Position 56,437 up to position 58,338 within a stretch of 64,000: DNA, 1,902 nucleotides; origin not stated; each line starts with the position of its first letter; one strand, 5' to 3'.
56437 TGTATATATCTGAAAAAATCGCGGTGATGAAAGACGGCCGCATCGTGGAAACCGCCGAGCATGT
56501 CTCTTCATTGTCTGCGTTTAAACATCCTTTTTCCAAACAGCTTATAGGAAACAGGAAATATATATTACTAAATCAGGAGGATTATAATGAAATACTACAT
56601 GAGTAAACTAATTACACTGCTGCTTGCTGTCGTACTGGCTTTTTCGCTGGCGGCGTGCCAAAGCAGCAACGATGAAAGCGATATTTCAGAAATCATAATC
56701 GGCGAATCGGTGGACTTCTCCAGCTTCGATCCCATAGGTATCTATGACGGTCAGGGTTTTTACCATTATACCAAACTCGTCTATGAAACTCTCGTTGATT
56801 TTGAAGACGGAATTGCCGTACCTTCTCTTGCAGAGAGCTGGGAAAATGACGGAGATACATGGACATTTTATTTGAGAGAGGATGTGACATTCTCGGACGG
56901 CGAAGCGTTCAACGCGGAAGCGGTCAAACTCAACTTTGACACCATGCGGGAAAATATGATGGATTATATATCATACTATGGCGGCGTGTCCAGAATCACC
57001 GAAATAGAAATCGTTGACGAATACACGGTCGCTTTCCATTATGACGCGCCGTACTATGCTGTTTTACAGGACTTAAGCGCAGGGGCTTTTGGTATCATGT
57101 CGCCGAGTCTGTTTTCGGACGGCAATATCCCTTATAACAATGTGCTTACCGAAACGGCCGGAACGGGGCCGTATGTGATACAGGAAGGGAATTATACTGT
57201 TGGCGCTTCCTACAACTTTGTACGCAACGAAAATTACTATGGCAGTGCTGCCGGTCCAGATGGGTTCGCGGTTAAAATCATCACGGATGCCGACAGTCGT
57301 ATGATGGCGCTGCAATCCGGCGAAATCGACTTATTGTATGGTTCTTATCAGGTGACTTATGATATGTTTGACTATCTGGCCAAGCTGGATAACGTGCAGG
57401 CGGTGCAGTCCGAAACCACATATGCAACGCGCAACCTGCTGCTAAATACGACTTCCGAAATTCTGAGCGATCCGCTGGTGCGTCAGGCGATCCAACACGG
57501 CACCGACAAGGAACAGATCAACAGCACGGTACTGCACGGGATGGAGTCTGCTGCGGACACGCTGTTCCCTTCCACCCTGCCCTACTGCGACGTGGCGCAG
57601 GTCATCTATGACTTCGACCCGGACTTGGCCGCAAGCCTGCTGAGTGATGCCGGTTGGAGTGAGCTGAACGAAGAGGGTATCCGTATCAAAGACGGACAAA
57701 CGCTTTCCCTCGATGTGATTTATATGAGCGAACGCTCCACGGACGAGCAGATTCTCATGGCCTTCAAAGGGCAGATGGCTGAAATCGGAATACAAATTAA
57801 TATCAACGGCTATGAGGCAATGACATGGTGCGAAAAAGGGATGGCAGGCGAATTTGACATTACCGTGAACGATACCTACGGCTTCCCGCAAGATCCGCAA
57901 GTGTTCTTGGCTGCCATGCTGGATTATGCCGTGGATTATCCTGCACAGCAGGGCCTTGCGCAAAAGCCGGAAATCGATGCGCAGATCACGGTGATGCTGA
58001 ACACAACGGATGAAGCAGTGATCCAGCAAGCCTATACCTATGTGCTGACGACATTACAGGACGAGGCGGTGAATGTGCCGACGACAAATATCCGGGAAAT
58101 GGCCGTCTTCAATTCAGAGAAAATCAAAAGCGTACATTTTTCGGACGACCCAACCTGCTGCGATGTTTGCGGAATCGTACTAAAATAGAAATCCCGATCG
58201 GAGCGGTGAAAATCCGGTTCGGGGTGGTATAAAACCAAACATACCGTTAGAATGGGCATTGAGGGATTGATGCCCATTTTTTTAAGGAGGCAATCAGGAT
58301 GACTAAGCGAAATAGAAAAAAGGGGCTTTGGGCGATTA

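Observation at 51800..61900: Higher-G+C island without mobility genes: AraC regulator, peptide/nickel-type importer and two exporter-fold ABC proteins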

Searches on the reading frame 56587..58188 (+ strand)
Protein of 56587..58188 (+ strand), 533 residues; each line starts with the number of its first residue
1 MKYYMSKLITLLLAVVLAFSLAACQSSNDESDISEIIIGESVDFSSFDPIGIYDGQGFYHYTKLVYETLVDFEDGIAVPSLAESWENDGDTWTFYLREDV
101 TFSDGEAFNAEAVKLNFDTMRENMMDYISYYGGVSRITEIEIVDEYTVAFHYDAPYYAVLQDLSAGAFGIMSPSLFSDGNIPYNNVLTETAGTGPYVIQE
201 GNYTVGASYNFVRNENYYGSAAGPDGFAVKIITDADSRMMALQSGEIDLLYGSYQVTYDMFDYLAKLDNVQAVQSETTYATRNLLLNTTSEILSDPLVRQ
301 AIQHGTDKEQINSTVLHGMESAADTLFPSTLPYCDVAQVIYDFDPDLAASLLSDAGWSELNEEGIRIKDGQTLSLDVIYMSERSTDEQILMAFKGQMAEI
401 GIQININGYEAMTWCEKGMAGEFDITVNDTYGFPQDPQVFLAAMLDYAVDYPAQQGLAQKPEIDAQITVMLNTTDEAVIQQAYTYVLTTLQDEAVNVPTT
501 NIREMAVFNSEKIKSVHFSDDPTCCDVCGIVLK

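Call 3: search_protein_families(library=pfam, proteins=[window:56587-58188:+])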
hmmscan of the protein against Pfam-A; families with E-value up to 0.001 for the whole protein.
window:56587-58188:+ (533 aa): 1 family
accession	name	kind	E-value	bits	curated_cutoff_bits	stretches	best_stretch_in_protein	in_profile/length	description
PF00496.27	SBP_bac_5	-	8.2e-76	255.9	32.4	1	78-446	3-362/368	Bacterial extracellular solute-binding proteins, family 5 Middle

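Call 4: search_protein_families(library=ncbifam, proteins=[window:56587-58188:+])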
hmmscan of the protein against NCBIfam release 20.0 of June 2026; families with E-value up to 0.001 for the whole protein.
window:56587-58188:+ (533 aa): 9 families
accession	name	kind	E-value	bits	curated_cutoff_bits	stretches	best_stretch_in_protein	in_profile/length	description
TIGR02294.1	nickel_nikA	equivalog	7.8e-110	367.8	393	1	35-520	7-490/501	nickel ABC transporter substrate-binding protein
NF047575.1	opine_bind_CntA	exception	2.6e-85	287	800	1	9-519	7-521/535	staphylopine-dependent metal ABC transporter substrate-binding lipoprotein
NF045468.1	Opp5A_nikA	equivalog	2.7e-44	151.5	600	1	63-496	42-453/488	nickel ABC transporter substrate-binding protein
TIGR04028.1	SBP_KPN_01854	hypoth_equivalog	9.5e-38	130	468.5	1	79-412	46-385/509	TIGR04028 family ABC transporter substrate-binding protein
NF011942.0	PRK15413.1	equivalog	9.5e-31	107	594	1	16-411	10-385/512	glutathione ABC transporter substrate-binding protein GsiB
NF045467.1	Opp4A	equivalog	5.8e-28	97.4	650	1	52-408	53-432/556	oligopeptide ABC transporter substrate-binding protein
NF043070.1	DppA_dipep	equivalog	3.4e-24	85.3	1005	1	45-447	40-450/535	dipeptide ABC transporter periplasmic-binding protein DppA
NF011689.0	PRK15109.1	equivalog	2.5e-16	59.5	560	1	13-491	11-499/547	ABC transporter substrate-binding protein SapA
NF011684.0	PRK15104.1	equivalog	4.5e-15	55.4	947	2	28-130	33-138/543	oligopeptide ABC transporter substrate-binding protein OppA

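Call 11: find_encoding_contigs(protein=window:56587-58188:+, flank=10000, max_places=6)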
Protein window:56587-58188:+ (533 aa): 10 contigs read that carry it; 6 places shown.
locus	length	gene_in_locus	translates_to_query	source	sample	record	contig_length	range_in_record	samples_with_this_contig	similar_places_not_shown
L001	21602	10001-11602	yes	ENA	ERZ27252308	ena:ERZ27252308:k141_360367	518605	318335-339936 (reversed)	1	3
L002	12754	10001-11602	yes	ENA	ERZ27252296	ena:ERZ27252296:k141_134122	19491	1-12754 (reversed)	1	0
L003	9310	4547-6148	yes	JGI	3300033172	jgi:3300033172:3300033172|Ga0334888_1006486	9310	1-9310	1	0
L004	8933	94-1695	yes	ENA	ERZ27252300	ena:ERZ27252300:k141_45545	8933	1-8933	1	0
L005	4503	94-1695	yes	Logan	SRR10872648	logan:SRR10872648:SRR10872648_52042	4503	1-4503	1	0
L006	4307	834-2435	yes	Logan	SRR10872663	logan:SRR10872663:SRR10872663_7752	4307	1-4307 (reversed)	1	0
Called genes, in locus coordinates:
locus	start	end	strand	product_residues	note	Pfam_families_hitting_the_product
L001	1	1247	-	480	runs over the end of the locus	PF00587:tRNA-synt_2b, PF03129:HGTP_anticodon, PF09180:ProRS-C_1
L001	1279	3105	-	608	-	-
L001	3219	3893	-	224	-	-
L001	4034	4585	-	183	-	PF05164:ZapA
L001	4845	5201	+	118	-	PF02410:RsfS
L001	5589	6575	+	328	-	PF12833:HTH_18, PF00165:HTH_AraC (weak)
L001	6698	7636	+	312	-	PF19300:BPD_transp_1_N, PF00528:BPD_transp_1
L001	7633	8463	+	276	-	PF12911:OppC_N, PF00528:BPD_transp_1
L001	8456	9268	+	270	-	PF00005:ABC_tran, PF02463:SMC_N (faint)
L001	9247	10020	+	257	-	PF00005:ABC_tran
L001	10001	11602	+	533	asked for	PF00496:SBP_bac_5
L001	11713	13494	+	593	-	PF00664:ABC_membrane, PF00005:ABC_tran, PF02463:SMC_N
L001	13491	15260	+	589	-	PF00664:ABC_membrane, PF09818:ABC_ATPase (faint), PF00005:ABC_tran, PF02463:SMC_N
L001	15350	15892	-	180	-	PF00857:Isochorismatase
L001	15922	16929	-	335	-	-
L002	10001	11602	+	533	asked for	PF00496:SBP_bac_5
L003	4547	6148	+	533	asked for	PF00496:SBP_bac_5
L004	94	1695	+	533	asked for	PF00496:SBP_bac_5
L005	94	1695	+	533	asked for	PF00496:SBP_bac_5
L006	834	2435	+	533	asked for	PF00496:SBP_bac_5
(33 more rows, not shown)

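Call 12: find_homologous_proteins(query=window:56587-58188:+, max_evalue=1e-30)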
Query window:56587-58188:+ (533 aa): 642 proteins with E <= 1e-30 among 8000 candidates; the best 120 are listed.
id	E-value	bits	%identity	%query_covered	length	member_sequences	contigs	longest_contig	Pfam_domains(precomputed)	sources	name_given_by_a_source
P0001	0.0e+0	1196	100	100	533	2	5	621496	PF00496.28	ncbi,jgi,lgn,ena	-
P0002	0.0e+0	1049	86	100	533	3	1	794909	PF00496.28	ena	-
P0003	6.8e-295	996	84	100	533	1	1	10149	PF00496.28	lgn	-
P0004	2.8e-291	984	81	100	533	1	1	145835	PF00496.28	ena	-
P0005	2.6e-290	981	82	100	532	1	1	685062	PF00496.28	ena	-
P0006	2.7e-290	981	81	100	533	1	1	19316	PF00496.28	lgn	-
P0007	2.0e-288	975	81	100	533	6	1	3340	PF00496.28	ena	-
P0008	2.2e-286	968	80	100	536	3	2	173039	PF00496.28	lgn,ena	-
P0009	7.5e-285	963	80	100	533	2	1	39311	PF00496.28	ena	-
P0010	9.1e-279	943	79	97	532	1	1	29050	PF00496.28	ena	-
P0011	3.0e-262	889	73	100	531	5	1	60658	PF00496.28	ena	-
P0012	2.0e-243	827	66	100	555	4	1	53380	PF00496.28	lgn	-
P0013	1.1e-237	808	65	100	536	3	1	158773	PF00496.28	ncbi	ncbi:MAG: ABC transporter substrate-binding protein [Lachnospiraceae bacterium]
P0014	8.5e-233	792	65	100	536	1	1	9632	PF00496.28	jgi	-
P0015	3.9e-232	789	64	100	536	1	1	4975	PF00496.28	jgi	-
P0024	4.9e-220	749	62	100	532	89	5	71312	PF00496.28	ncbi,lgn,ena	-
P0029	1.8e-210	718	60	100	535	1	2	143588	PF00496.28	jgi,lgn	-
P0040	4.1e-198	677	57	99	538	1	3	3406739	PF00496.28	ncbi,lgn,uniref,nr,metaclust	ncbi:extracellular solute-binding protein family 5 [Syntrophobotulus glycolicus DSM 8271]|uniref:Ext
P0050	1.3e-188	646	55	98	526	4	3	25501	PF00496.28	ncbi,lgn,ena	-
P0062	7.3e-153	528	47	99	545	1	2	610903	PF00496.28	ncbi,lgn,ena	-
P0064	9.2e-141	488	45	95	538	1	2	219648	PF00496.28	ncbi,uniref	ncbi:nickel ABC transporter substrate-binding protein [Desulforamulus ruminis]|uniref:nickel ABC tra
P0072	5.2e-116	406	41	97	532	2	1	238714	PF00496.28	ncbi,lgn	-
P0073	3.1e-115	404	42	89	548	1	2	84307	PF00496.28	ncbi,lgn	-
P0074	2.4e-109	384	39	96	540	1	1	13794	PF00496.28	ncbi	-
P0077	2.3e-100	355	38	97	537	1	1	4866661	PF00496.28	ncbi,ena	-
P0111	2.1e-90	322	34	99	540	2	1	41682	PF00496.28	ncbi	-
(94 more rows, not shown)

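Call 13: find_encoding_contigs(protein=P0002, flank=10000, max_places=1)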
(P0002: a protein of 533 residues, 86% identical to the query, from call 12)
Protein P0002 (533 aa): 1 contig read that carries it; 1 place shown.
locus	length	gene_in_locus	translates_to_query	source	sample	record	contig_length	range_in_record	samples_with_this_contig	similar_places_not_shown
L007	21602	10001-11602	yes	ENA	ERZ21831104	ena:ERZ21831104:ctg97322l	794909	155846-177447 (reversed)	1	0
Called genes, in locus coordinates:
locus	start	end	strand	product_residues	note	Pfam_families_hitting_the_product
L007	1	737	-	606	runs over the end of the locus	PF07695:7TMR-DISM_7TM, PF06580:His_kinase, PF02518:HATPase_c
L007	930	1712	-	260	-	PF08543:Phos_pyr_kin, PF00294:PfkB, PF01256:Carb_kinase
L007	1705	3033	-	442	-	PF02581:TMP-TENI, PF03060:NMO, PF00702:Hydrolase, PF12710:HAD, PF13419:HAD_2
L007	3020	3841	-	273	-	PF02110:HK, PF08543:Phos_pyr_kin, PF01256:Carb_kinase (weak)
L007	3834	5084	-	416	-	PF02133:Transp_cyt_pur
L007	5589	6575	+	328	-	PF12833:HTH_18, PF00165:HTH_AraC (weak)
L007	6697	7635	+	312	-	PF19300:BPD_transp_1_N, PF00528:BPD_transp_1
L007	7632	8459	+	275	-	PF12911:OppC_N, PF00528:BPD_transp_1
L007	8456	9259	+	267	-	PF00005:ABC_tran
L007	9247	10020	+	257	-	PF00005:ABC_tran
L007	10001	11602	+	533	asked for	PF00496:SBP_bac_5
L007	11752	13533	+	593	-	PF00664:ABC_membrane, PF00005:ABC_tran, PF02463:SMC_N (weak)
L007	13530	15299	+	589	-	PF00664:ABC_membrane, PF00005:ABC_tran, PF02463:SMC_N (weak)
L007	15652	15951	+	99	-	PF10087:DUF2325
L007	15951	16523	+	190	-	PF12672:DUF3793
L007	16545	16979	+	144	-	PF12641:Flavodoxin_3 (weak), PF12724:Flavodoxin_5, PF00258:Flavodoxin_1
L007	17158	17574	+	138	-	PF04304:DUF454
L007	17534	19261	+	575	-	PF00664:ABC_membrane, PF00005:ABC_tran, PF02463:SMC_N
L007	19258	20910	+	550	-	PF00664:ABC_membrane, PF00005:ABC_tran, PF13304:AAA_21 (faint)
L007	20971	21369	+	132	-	PF01325:Fe_dep_repress, PF08279:HTH_11 (faint), PF13412:HTH_24 (weak), PF13545:HTH_Crp_2 (faint), PF09339:HTH_IclR (weak), PF12802:MarR_2 (weak), PF02742:Fe_dep_repr_C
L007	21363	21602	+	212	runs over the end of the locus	PF08003:Methyltransf_9, PF01209:Ubie_methyltran, PF13489:Methyltransf_23, PF05175:MTS (weak), PF13649:Methyltransf_25, PF13847:Methyltransf_31, PF08241:Methyltransf_11, PF08242:Methyltransf_12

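Call 14: find_encoding_contigs(protein=P0005, flank=10000, max_places=1)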
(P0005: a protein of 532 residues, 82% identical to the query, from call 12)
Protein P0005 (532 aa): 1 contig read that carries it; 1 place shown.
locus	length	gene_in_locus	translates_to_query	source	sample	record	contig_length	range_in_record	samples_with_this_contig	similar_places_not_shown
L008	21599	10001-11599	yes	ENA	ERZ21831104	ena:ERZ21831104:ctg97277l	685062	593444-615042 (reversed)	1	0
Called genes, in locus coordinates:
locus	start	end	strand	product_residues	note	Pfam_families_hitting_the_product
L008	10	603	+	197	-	-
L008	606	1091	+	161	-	PF12895:ANAPC3 (faint), PF07719:TPR_2 (faint), PF13428:TPR_14 (faint), PF14559:TPR_19 (faint)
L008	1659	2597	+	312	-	PF02195:ParB_N, PF17762:HTH_ParB (faint)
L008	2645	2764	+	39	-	-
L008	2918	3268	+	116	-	PF14198:TnpV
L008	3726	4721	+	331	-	PF12833:HTH_18, PF00165:HTH_AraC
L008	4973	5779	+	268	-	PF00528:BPD_transp_1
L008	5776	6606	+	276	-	PF12911:OppC_N (weak), PF00528:BPD_transp_1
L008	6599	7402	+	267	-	PF00005:ABC_tran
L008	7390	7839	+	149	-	PF00005:ABC_tran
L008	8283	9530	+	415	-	PF00078:RVT_1, PF08388:GIIM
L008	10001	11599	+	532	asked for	PF00496:SBP_bac_5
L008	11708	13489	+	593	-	PF00664:ABC_membrane, PF00005:ABC_tran, PF02463:SMC_N (weak)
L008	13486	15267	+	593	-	PF00664:ABC_membrane, PF00005:ABC_tran, PF02463:SMC_N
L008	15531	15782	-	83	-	PF21645:FakA-like_M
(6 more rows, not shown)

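Call 15: find_encoding_contigs(protein=P0040, flank=10000, max_places=1)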
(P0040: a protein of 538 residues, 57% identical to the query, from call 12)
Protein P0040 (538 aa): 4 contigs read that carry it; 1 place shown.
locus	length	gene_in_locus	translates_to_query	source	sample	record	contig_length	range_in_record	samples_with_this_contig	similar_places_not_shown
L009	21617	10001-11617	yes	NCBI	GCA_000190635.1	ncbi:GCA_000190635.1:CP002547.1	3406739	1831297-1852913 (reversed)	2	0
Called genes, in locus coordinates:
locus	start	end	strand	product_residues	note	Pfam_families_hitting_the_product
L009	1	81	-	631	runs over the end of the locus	PF01757:Acyl_transf_3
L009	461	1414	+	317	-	PF00226:DnaJ, PF01556:DnaJ_C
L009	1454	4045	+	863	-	PF02861:Clp_N, PF23569:NBD_SMAX1, PF00004:AAA, PF17871:AAA_lid_9, PF00004:AAA, PF07724:AAA_2, PF07728:AAA_5, PF10431:ClpB_D2-small, +12 more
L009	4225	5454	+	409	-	PF12849:PBP_like_2, PF13531:SBP_bac_11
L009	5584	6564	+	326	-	PF12833:HTH_18, PF00165:HTH_AraC (weak)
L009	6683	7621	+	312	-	PF19300:BPD_transp_1_N, PF00528:BPD_transp_1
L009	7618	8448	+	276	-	PF00528:BPD_transp_1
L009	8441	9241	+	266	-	PF00005:ABC_tran, PF02463:SMC_N (faint)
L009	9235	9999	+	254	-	PF00005:ABC_tran, PF02463:SMC_N (weak)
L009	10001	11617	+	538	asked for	PF00496:SBP_bac_5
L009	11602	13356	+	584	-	PF00664:ABC_membrane, PF00005:ABC_tran, PF00270:DEAD (faint), PF02463:SMC_N (faint)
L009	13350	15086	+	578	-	PF00664:ABC_membrane, PF02463:SMC_N, PF00005:ABC_tran, PF13304:AAA_21 (faint)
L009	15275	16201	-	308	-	PF02355:SecD_SecF_C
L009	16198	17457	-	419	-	PF22599:SecDF_P1_head, PF02355:SecD_SecF_C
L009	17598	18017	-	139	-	-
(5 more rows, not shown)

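Call 21: find_related_loci(query=window:56587-58188:+, collection=genome_contigs, flank=10000)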
Query window:56587-58188:+ (533 aa) in genome_contigs; peptide patterns used: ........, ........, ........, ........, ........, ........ (x = any residue, [..] = any of these).
19 stretches matched a pattern; 3 encode a relative of the query (tblastn E <= 1e-3); 3 distinct loci.
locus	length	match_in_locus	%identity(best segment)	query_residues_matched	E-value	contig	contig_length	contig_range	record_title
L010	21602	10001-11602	81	1-533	0e+0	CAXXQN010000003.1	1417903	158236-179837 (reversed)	MAG: Anaerovoracaceae bacterium isolate f78f2883-c260-4f33-9859-2a80832d1289 genome assembly, contig: contig_3, whole ge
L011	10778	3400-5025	60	1-533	0e+0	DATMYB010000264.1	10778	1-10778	MAG TPA_asm: Syntrophomonas sp. isolate SMAG_U13135 k141_138505, whole genome shotgun sequence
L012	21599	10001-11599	61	1-533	0e+0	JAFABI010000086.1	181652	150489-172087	MAG: Bacillota bacterium isolate OH_SBB_121 k127_871327, whole genome shotgun sequence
